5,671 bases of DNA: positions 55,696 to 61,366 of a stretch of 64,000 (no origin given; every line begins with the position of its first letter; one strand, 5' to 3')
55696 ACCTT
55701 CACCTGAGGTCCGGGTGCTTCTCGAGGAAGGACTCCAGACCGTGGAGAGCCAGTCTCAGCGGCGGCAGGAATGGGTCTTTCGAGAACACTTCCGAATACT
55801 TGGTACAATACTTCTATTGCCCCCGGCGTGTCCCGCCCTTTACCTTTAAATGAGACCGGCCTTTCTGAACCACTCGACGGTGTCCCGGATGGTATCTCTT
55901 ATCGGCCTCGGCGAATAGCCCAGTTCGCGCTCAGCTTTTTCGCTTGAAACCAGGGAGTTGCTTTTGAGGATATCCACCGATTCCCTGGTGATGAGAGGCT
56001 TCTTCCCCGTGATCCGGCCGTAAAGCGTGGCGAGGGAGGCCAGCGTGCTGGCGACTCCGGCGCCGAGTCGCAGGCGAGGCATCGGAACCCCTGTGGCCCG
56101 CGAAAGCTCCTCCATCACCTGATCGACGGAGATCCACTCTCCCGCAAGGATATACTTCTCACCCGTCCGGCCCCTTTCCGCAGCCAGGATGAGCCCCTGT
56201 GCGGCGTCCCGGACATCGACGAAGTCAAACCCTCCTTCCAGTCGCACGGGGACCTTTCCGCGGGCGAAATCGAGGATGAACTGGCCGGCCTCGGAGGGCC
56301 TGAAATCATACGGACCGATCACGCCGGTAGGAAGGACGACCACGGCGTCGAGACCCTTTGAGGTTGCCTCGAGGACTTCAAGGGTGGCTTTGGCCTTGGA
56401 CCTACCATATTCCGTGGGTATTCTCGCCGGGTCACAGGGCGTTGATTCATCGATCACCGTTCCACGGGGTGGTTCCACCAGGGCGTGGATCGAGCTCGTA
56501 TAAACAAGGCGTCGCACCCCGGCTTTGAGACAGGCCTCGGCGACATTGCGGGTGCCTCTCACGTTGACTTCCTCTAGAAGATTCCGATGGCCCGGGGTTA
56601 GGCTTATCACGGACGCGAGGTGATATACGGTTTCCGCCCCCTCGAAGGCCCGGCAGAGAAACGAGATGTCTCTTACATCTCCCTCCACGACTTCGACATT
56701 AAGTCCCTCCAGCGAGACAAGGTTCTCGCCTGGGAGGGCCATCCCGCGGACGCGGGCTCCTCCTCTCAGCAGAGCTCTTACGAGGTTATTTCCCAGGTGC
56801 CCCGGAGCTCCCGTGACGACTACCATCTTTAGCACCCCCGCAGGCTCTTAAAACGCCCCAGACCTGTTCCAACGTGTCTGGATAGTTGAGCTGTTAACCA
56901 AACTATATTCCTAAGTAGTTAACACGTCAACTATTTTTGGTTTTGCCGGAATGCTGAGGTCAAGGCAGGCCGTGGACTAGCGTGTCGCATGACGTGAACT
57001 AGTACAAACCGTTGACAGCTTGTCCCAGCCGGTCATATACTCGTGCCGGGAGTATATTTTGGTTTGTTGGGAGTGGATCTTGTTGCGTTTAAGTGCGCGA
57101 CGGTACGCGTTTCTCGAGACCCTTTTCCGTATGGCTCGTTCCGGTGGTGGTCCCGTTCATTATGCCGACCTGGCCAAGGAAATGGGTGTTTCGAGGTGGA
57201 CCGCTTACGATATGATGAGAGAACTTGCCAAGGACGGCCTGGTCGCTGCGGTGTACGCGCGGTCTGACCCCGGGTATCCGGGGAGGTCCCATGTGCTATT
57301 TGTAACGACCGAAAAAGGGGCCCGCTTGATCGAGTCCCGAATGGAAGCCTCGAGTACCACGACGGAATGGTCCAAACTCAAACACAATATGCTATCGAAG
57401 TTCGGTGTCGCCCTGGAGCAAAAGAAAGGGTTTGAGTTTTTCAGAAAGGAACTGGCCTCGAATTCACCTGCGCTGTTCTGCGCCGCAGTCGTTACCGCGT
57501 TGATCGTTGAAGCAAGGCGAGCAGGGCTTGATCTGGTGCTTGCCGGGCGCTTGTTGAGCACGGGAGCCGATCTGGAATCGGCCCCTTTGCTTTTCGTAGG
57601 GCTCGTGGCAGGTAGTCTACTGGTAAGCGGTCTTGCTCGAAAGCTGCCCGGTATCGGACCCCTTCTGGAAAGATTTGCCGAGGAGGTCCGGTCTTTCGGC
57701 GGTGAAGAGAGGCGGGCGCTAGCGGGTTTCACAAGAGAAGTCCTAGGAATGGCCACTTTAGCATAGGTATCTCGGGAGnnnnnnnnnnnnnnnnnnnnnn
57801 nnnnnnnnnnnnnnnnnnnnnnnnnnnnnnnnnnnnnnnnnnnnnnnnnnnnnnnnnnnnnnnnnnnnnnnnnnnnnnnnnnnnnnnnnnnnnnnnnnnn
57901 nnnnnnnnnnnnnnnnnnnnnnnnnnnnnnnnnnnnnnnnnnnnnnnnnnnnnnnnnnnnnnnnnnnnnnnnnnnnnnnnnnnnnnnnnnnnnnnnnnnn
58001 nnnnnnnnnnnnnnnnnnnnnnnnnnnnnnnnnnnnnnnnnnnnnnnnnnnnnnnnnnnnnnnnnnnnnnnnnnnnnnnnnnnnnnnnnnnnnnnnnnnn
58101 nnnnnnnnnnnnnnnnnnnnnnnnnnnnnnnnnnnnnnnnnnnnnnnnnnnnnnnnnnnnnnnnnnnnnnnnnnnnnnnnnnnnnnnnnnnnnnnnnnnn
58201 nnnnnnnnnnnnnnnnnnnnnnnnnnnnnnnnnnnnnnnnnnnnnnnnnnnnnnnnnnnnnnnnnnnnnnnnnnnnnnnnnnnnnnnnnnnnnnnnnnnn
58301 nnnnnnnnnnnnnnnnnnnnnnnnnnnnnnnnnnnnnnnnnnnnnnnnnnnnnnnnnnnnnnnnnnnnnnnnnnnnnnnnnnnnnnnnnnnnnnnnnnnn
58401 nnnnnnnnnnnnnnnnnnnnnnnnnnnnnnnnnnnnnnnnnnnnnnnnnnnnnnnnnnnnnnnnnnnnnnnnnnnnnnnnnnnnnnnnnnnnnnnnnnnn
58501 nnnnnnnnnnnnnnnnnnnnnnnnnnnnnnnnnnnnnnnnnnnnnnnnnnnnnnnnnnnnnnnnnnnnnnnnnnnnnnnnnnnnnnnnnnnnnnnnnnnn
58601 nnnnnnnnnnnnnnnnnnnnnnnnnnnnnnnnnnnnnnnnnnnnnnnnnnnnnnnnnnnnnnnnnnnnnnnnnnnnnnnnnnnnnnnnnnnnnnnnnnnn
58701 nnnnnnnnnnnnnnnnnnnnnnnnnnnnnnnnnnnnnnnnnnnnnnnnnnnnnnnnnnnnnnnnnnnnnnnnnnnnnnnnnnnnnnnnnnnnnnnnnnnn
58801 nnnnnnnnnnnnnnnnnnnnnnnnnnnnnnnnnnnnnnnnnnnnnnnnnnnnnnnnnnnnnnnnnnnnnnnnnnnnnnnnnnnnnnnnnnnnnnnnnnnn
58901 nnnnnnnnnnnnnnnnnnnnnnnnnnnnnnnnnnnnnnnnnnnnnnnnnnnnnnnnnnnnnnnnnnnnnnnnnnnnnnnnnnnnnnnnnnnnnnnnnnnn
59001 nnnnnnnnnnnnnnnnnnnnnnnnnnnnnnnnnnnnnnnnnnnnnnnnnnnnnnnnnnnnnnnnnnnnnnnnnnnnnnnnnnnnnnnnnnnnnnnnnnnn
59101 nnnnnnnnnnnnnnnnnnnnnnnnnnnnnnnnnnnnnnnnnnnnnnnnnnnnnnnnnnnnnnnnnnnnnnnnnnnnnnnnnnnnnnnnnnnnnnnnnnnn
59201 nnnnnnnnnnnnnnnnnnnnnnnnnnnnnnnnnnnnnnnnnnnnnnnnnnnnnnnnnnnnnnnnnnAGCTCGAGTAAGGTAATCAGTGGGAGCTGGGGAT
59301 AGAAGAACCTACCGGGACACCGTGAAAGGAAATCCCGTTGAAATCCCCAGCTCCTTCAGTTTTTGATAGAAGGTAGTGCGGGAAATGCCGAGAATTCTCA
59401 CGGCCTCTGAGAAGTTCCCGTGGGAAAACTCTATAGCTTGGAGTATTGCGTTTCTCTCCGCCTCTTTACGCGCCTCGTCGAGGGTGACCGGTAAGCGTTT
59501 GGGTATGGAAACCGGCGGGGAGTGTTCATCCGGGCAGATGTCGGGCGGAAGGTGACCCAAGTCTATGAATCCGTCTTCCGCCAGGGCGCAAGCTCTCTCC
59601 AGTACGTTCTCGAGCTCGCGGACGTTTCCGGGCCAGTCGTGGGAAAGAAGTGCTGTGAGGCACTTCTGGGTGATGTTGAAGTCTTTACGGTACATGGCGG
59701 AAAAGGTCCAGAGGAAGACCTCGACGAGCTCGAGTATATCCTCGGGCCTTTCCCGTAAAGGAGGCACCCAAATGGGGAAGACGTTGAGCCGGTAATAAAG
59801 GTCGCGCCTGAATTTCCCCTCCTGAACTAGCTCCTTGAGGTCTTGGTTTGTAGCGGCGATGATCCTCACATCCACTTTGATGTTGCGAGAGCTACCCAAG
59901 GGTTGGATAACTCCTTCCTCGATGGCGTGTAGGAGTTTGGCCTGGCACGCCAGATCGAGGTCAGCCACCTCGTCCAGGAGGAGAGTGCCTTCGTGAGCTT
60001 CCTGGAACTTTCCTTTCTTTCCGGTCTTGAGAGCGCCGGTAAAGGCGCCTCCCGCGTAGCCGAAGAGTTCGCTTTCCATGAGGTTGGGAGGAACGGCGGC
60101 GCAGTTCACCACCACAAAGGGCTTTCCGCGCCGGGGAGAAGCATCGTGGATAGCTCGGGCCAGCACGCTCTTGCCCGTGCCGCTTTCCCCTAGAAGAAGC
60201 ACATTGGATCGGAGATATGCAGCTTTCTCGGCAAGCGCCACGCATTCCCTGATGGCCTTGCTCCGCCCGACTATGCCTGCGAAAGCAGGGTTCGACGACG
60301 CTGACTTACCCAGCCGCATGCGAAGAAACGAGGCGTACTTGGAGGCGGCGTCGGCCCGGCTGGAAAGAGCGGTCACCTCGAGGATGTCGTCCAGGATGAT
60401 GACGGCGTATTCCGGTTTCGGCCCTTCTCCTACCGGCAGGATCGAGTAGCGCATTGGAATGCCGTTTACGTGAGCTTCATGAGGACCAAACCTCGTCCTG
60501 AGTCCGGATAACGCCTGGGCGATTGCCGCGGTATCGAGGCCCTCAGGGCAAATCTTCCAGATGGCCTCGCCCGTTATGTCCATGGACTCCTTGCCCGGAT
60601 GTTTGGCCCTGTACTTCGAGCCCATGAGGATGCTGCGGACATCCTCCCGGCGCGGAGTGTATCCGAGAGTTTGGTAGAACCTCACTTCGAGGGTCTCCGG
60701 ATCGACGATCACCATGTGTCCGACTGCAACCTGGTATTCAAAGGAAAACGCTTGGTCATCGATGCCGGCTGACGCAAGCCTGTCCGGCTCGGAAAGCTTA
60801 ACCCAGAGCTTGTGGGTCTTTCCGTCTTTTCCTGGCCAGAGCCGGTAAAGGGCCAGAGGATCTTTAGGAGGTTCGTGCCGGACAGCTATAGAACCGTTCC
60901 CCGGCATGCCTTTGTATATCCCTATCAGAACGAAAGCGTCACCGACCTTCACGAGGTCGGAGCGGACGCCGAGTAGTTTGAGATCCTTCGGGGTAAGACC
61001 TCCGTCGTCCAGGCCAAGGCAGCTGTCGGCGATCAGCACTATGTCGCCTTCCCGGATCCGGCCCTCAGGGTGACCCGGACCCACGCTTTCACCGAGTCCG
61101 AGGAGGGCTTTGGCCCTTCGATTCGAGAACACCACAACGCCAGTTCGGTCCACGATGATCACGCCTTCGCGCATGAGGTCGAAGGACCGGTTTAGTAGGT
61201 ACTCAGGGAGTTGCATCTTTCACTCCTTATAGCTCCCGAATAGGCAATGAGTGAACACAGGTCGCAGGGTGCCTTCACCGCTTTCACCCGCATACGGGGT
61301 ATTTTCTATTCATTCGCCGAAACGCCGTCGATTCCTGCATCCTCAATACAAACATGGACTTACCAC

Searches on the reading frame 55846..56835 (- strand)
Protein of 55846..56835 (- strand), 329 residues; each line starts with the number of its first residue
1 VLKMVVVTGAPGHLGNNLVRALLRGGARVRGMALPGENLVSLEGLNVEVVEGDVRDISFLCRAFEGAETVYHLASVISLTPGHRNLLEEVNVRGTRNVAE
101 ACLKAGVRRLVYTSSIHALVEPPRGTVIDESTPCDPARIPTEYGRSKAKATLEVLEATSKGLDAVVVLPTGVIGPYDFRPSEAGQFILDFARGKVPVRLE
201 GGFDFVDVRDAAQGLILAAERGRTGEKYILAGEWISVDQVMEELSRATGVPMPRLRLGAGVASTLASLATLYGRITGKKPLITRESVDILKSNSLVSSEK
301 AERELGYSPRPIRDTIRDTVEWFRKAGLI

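Call 37: search_protein_families(library=pfam, proteins=[window:55846-56835:-], max_evalue=0.00001)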
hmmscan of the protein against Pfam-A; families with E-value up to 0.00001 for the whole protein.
window:55846-56835:- (329 aa): 8 families
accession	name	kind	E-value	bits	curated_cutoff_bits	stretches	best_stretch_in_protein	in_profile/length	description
PF01370.27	Epimerase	-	3.7e-30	105.5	20.9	1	5-229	1-238/240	NAD dependent epimerase/dehydratase family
PF01073.25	3Beta_HSD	-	6.8e-27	94.6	22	1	6-177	1-186/280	3-beta hydroxysteroid dehydrogenase/isomerase family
PF13460.12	NAD_binding_10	-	1.6e-14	54.6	27.2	1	9-171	1-145/184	NAD(P)H-binding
PF05368.20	NmrA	-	1e-13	52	27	1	3-115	3-107/298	NmrA-like family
PF16363.11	GDP_Man_Dehyd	-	4.2e-13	49.9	27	1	7-310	2-322/332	GDP-mannose 4,6 dehydratase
PF07993.18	NAD_binding_4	-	1.7e-11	44.2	20.1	1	65-182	87-212/258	Male sterility protein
PF02719.21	Polysacc_synt_2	-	1.7e-09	37.7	20.2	1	5-117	1-130/293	Polysaccharide biosynthesis protein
PF04321.23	RmlD_sub_bind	-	7.5e-07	28.9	27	1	4-158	2-140/287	RmlD substrate binding domain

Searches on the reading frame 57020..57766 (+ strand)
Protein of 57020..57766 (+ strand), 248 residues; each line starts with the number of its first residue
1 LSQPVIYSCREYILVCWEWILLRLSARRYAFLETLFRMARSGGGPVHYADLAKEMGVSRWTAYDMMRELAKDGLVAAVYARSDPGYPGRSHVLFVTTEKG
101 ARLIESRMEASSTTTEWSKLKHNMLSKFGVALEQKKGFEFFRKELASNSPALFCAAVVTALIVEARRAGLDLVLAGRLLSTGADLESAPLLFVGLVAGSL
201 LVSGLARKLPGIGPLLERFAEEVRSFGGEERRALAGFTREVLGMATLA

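Call 37: search_protein_families(library=pfam, proteins=[window:57020-57766:+], max_evalue=0.00001)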
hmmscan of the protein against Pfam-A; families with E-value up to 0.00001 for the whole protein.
window:57020-57766:+ (248 aa): 1 family
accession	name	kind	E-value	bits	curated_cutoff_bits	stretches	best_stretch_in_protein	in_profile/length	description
PF01325.25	Fe_dep_repress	-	1.2e-06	29.1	26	1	26-76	4-53/60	Iron dependent repressor, N-terminal DNA binding domain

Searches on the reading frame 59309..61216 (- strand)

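Call 37: search_protein_families(library=pfam, proteins=[window:59309-61216:-], max_evalue=0.00001)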
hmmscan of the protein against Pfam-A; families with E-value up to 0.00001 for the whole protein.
window:59309-61216:- (635 aa): 7 families
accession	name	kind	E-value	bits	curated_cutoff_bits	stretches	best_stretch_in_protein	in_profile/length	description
PF00158.32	Sigma54_activat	-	4.8e-67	225.3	20.2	1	315-482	1-167/168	Sigma-54 interaction domain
PF25601.1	AAA_lid_14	-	1.1e-22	80.1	27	1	488-565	1-79/87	AAA+ ATPase lid domain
PF14532.12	Sigma54_activ_2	-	9.8e-21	74.9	25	1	316-487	1-138/138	Sigma-54 interaction domain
PF02954.25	HTH_8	-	6.1e-10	39.1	22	1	583-623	2-42/42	Bacterial regulatory protein, Fis family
PF01078.27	Mg_chelatase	-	2.8e-07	30.6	20.3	0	391-457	89-157/207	Magnesium chelatase, subunit ChlI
PF07728.20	AAA_5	-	1.3e-06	28.9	22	1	338-458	1-123/139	AAA domain (dynein-related subfamily)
PF13191.12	AAA_16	-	1.5e-06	29.2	32.6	1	316-375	3-63/167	AAA ATPase domain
